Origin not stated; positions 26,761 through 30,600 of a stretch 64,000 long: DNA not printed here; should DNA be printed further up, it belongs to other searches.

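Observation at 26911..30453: Secreted 1180-aa protein with an embedded archaeal-type GAPDH domain and a duplicated catalytic half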

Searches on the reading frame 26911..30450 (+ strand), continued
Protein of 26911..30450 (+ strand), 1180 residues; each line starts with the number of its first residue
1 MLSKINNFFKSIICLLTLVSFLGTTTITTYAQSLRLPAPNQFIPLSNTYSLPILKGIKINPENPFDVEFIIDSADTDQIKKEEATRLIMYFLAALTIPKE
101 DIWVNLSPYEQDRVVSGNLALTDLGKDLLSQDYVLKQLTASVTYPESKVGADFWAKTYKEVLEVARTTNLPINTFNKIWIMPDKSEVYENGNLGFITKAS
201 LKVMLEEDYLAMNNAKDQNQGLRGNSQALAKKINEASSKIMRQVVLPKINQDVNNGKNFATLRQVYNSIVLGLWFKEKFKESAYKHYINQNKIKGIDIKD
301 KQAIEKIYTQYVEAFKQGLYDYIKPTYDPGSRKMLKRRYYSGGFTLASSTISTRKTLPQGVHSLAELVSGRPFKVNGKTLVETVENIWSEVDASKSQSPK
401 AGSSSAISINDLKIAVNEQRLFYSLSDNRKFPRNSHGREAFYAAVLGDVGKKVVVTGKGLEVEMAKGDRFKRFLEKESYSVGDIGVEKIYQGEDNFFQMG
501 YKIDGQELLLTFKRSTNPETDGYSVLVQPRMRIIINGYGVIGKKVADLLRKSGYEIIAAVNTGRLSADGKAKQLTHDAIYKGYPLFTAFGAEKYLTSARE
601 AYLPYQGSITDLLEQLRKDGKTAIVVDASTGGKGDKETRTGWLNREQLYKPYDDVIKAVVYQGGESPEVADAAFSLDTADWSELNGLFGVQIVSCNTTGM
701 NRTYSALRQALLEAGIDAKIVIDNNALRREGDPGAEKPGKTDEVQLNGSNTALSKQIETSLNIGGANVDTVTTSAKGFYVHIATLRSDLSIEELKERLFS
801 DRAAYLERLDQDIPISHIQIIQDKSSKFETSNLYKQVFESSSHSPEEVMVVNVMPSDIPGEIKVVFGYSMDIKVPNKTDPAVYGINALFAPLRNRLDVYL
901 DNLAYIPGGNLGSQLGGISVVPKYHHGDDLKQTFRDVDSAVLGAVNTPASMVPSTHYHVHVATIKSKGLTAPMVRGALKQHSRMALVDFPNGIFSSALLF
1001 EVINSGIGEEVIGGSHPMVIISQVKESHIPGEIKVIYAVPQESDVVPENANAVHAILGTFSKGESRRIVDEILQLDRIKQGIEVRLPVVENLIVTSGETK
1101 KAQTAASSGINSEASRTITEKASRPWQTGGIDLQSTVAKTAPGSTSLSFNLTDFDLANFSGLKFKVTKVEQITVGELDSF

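Call 25: search_protein_families(library=pfam, proteins=[P0007, P0003, P0008, P0021], max_evalue=0.001)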
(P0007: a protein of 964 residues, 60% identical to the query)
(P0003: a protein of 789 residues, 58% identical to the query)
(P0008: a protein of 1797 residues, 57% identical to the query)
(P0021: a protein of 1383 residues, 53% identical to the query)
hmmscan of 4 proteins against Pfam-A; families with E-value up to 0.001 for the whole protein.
P0007 (964 aa): 2 families
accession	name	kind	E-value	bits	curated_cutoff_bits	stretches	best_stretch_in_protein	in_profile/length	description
PF02800.25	Gp_dh_C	-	9.6e-11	41.9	24.4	1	680-814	26-157/158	Glyceraldehyde 3-phosphate dehydrogenase, C-terminal domain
PF00044.30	Gp_dh_N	-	6.4e-08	33.2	31.7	0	890-949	1-61/101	Glyceraldehyde 3-phosphate dehydrogenase, NAD binding domain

P0003 (789 aa): 1 family
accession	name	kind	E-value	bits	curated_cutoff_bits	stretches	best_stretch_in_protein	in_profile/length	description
PF00121.24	TIM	-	1e-08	35.5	20.1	1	530-668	77-231/245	Triosephosphate isomerase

P0008 (1797 aa): 2 families
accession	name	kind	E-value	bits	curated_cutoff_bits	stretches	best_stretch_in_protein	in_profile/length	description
PF00121.24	TIM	-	3.1e-78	263.1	20.1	1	1437-1700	2-244/245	Triosephosphate isomerase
PF01950.21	FBPase_3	-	2.6e-43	149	25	3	1160-1335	175-336/361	Fructose-1,6-bisphosphatase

P0021 (1383 aa): 3 families
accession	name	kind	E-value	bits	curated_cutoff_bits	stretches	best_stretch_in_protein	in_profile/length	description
PF00121.24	TIM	-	2.4e-68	230.7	20.1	1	464-731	4-244/245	Triosephosphate isomerase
PF00113.28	Enolase_C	-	5.2e-63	213.5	21.5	3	1196-1302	176-282/296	Enolase, C-terminal TIM barrel domain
PF03952.21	Enolase_N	-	2.9e-33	115.3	35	1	754-930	4-131/131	Enolase, N-terminal domain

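Call 27: list_cluster_members(proteins=[P0001, P0002, P0121, P0122])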
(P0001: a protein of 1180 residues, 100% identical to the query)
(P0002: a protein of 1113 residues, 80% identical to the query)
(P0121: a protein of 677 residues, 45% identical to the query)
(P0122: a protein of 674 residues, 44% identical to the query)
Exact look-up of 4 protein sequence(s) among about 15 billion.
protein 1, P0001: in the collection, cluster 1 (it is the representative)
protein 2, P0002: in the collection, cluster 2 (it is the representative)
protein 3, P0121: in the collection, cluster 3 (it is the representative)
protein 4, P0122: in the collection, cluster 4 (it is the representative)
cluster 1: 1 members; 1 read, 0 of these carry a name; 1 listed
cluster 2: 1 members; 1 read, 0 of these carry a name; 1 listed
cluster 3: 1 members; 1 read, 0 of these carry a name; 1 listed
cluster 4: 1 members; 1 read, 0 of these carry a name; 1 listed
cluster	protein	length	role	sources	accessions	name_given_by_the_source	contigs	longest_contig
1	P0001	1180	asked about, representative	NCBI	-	-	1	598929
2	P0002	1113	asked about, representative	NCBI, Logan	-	-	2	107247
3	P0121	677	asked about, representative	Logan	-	-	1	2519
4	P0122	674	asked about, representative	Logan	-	-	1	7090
